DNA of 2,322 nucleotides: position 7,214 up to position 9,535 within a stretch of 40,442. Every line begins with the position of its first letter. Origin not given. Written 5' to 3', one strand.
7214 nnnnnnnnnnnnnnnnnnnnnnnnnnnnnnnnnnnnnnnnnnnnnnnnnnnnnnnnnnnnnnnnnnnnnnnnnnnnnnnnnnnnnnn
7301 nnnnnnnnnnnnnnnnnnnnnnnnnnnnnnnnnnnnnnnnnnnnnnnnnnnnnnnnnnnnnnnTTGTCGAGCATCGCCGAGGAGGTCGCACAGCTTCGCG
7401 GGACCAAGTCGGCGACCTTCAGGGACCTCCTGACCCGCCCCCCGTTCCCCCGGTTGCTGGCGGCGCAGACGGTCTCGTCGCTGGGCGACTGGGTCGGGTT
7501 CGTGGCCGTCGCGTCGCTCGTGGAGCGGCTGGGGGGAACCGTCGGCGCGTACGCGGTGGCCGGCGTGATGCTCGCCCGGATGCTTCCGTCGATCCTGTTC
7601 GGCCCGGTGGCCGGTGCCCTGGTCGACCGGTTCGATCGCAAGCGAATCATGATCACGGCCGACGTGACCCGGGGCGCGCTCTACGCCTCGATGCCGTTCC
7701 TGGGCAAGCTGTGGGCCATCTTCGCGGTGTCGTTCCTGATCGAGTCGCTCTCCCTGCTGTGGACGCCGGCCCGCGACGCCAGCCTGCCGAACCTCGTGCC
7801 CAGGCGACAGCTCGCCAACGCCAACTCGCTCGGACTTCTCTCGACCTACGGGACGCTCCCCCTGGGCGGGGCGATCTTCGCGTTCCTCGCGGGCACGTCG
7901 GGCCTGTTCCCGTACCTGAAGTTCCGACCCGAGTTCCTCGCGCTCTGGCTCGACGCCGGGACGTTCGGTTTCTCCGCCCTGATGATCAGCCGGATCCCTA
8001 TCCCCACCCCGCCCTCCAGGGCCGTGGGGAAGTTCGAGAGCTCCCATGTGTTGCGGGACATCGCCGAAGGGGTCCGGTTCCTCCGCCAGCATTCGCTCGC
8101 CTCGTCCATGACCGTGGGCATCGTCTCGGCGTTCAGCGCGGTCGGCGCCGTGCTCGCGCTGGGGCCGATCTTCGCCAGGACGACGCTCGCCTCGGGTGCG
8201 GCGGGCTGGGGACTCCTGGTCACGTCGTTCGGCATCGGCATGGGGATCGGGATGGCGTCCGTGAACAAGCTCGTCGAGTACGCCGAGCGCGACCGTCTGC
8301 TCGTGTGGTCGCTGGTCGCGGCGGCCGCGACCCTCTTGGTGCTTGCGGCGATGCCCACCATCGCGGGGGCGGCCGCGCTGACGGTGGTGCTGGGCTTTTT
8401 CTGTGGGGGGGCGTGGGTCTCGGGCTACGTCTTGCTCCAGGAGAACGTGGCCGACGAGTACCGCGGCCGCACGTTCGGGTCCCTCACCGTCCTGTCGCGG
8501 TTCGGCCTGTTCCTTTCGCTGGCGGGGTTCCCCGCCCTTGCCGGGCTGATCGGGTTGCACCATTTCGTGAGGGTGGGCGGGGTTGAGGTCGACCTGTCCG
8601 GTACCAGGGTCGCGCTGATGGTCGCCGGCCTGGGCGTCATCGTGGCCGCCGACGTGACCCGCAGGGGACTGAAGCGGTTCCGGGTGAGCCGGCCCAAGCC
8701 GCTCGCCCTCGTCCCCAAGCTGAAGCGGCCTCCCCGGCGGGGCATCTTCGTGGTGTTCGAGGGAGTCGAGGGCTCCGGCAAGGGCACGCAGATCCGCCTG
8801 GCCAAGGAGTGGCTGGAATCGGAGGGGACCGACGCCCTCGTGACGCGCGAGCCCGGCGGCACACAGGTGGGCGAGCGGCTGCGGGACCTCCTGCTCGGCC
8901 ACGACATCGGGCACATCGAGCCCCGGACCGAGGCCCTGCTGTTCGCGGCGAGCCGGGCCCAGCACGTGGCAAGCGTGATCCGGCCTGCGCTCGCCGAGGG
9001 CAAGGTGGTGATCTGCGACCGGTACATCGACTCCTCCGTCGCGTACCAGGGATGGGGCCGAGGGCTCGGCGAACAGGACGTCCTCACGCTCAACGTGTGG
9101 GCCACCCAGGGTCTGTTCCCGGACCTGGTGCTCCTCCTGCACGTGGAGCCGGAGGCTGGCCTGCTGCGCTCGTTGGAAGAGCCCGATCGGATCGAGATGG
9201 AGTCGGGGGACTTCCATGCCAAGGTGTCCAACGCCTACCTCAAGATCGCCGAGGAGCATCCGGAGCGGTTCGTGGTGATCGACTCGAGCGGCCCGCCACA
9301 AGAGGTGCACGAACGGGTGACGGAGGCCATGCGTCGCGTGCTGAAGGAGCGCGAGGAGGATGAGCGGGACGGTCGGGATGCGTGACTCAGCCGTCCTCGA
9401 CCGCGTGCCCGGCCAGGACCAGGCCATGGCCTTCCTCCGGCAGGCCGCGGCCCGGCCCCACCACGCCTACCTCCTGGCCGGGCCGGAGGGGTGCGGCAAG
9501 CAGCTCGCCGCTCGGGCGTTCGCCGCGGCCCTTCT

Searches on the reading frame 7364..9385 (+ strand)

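Call 43: search_protein_families(library=pfam, proteins=[window:7364-9385:+], max_evalue=0.001)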
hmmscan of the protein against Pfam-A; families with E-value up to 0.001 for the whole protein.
window:7364-9385:+ (673 aa): 3 families
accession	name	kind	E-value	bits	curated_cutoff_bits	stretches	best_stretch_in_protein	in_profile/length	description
PF02223.23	Thymidylate_kin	-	1.8e-48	165.1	27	1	465-651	1-184/185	Thymidylate kinase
PF07690.21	MFS_1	-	1.7e-22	80.3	33.4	2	32-384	2-345/347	Major Facilitator Superfamily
PF05977.19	MFS_3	-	3.5e-21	75.7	27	1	28-361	12-331/524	Transmembrane secretion effector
